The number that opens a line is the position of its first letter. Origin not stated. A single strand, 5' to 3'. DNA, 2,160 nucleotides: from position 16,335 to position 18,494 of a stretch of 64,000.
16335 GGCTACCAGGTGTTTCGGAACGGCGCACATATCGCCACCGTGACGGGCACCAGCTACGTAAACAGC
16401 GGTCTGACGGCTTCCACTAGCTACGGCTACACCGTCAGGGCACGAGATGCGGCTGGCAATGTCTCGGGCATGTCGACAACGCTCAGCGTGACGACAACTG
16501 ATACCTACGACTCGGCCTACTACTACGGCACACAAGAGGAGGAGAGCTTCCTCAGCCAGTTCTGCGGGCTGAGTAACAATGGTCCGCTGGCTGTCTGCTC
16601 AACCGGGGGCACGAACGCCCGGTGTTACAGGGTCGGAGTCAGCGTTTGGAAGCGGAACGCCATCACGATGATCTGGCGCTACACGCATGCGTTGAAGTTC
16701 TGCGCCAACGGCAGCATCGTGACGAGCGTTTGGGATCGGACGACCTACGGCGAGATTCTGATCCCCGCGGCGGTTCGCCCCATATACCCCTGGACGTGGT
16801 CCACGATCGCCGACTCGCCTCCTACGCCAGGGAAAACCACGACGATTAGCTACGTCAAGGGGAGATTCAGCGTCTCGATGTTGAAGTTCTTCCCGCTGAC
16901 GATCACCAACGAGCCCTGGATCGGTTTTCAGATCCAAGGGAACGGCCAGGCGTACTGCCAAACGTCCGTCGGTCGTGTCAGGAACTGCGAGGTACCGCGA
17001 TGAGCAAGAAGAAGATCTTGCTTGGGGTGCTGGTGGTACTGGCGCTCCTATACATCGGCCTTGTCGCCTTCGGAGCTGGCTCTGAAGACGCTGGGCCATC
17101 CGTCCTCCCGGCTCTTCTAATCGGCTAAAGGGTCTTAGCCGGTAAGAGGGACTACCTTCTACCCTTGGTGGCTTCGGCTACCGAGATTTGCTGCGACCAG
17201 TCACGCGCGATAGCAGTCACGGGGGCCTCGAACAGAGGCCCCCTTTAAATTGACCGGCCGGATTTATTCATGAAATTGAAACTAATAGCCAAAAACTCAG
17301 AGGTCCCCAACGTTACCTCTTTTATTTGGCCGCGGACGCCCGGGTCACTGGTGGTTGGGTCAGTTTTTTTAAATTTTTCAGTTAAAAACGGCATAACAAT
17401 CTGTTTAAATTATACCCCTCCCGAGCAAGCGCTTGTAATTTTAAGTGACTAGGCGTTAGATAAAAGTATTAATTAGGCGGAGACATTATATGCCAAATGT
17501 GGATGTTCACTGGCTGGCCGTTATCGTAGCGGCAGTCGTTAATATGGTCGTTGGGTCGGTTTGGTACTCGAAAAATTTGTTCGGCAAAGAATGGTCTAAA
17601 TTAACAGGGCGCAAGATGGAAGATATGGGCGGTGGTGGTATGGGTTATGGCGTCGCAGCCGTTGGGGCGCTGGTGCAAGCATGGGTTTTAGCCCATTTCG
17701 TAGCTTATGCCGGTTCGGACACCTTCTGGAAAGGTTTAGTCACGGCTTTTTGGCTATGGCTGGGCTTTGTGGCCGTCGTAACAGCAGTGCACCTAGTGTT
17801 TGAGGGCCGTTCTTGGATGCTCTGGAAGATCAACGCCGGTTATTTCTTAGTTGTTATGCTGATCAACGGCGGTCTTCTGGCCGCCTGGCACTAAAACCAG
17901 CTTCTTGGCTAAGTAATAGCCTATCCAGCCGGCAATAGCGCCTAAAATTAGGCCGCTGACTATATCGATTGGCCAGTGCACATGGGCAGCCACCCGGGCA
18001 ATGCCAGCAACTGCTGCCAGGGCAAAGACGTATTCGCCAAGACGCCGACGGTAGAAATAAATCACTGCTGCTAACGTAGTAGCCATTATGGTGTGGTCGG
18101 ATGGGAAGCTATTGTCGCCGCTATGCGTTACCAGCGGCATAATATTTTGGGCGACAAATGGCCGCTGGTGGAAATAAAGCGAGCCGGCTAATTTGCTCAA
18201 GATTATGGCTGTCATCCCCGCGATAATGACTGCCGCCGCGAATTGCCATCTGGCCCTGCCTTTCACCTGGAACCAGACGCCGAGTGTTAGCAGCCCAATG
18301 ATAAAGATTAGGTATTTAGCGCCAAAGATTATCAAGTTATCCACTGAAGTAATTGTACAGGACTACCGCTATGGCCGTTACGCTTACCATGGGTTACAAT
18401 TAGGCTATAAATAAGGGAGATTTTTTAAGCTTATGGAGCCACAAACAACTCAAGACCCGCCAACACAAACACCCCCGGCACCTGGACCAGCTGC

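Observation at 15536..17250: Compositionally foreign high-GC islet encoding a secreted FN3 protein (possible acquisition from a high-GC Gram-positive)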

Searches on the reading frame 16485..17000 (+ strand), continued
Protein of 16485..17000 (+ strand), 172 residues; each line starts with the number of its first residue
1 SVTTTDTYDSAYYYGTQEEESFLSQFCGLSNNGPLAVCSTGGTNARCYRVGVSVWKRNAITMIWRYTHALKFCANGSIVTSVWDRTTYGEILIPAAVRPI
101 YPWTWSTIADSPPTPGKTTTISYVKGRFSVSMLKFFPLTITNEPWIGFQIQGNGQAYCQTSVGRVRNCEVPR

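Call 106: search_protein_families(library=pfam, proteins=[L090:2398-2649:+, L090:2646-2915:+, L090:5880-6071:+, L090:6361-6675:+, L091:3-827:-, L088:5518-5796:-], max_evalue=0.01)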
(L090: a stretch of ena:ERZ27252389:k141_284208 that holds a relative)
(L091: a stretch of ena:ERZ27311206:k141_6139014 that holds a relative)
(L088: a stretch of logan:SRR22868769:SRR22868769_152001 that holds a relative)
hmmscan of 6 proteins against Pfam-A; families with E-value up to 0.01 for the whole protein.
L090:2398-2649:+ (83 aa): 0 families

L090:2646-2915:+ (89 aa): 0 families

L090:5880-6071:+ (63 aa): 0 families

L090:6361-6675:+ (105 aa): 1 family
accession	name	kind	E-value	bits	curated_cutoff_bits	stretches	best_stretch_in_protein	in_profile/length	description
PF06614.16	Neuromodulin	-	0.007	17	25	1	42-100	86-141/175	Neuromodulin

L091:3-827:- (275 aa): 1 family
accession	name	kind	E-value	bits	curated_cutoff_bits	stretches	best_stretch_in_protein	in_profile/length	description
PF00150.24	Cellulase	-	2.2e-07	31.1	23.5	1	43-144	22-118/272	Cellulase (glycosyl hydrolase family 5)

L088:5518-5796:- (92 aa): 6 families
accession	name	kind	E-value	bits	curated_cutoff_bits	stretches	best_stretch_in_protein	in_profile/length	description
PF13560.12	HTH_31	-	2.7e-12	47.2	27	1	12-79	1-59/64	Helix-turn-helix domain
PF01381.28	HTH_3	-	7.1e-11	42.4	23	1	17-81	1-55/55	Helix-turn-helix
PF12844.13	HTH_19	-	6.1e-08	32.9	30.2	1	16-84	3-61/64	Helix-turn-helix domain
PF19111.5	DUF5798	-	0.00025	21.6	27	1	16-83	9-75/89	Family of unknown function (DUF5798)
PF13443.12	HTH_26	-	0.0024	18.5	22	1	37-77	12-53/63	Cro/C1-type HTH DNA-binding domain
PF13413.12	HTH_25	-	0.0032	17.7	24.6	0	37-79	12-60/62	Helix-turn-helix domain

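Call 107: find_related_loci(query=window:16485-17000:+, collection=viral_contigs, flank=8000)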
Query window:16485-17000:+ (172 aa) in viral_contigs; peptide patterns used: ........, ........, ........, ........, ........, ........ (x = any residue, [..] = any of these).
10 stretches matched a pattern, but none encodes a relative of the query by tblastn (E <= 1e-3).

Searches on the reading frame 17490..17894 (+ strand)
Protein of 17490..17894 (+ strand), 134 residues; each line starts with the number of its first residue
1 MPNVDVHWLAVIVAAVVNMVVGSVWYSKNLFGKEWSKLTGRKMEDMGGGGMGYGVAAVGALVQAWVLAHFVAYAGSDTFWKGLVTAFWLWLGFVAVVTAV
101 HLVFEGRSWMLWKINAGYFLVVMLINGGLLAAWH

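Call 6: search_protein_families(library=pfam, proteins=[window:17490-17894:+], max_evalue=0.01)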
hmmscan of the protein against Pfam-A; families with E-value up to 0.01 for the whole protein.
window:17490-17894:+ (134 aa): 1 family
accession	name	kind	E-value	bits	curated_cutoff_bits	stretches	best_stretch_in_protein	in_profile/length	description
PF08570.15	DUF1761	-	6.6e-29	101.1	31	1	9-130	1-122/123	Protein of unknown function (DUF1761)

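Call 93: search_protein_families(library=ncbifam, proteins=[window:17490-17891:+], max_evalue=0.01)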
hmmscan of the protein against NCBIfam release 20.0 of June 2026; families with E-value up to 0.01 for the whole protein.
window:17490-17891:+ (134 aa): 0 families

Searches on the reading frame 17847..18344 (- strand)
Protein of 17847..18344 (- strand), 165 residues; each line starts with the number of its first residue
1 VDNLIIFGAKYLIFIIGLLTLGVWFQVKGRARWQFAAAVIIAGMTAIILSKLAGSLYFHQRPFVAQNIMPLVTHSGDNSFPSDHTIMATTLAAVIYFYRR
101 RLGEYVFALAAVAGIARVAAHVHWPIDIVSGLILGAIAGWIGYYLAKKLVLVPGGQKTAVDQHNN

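Call 6: search_protein_families(library=pfam, proteins=[window:17847-18344:-], max_evalue=0.01)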
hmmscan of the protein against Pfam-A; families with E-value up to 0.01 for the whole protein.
window:17847-18344:- (165 aa): 3 families
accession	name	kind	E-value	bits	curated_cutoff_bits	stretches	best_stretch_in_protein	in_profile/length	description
PF01569.27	PAP2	-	1.9e-19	70.1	27.2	1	38-148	4-127/130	PAP2 superfamily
PF14378.12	PAP2_3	-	7.9e-05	23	27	1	63-139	110-188/190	PAP2 superfamily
PF14360.12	PAP2_C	-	0.0006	20.8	27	1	82-137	8-67/74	PAP2 superfamily C-terminal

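Call 93: search_protein_families(library=ncbifam, proteins=[window:17847-18344:-], max_evalue=0.01)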
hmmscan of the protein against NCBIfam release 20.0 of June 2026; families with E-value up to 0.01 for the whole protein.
window:17847-18344:- (165 aa): 3 families
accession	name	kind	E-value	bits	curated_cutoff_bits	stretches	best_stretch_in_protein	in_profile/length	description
NF008813.0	PRK11837.1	equivalog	2.9e-22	79.6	229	1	3-138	25-164/202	undecaprenyl-diphosphate phosphatase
NF047884.1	UdeprDiPSep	equivalog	2.8e-12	46.9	250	1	23-138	63-179/188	undecaprenyl-diphosphatase SepP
NF007975.0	PRK10699.1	equivalog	1.8e-06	27.5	261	1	77-150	156-234/254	phosphatidylglycerophosphatase B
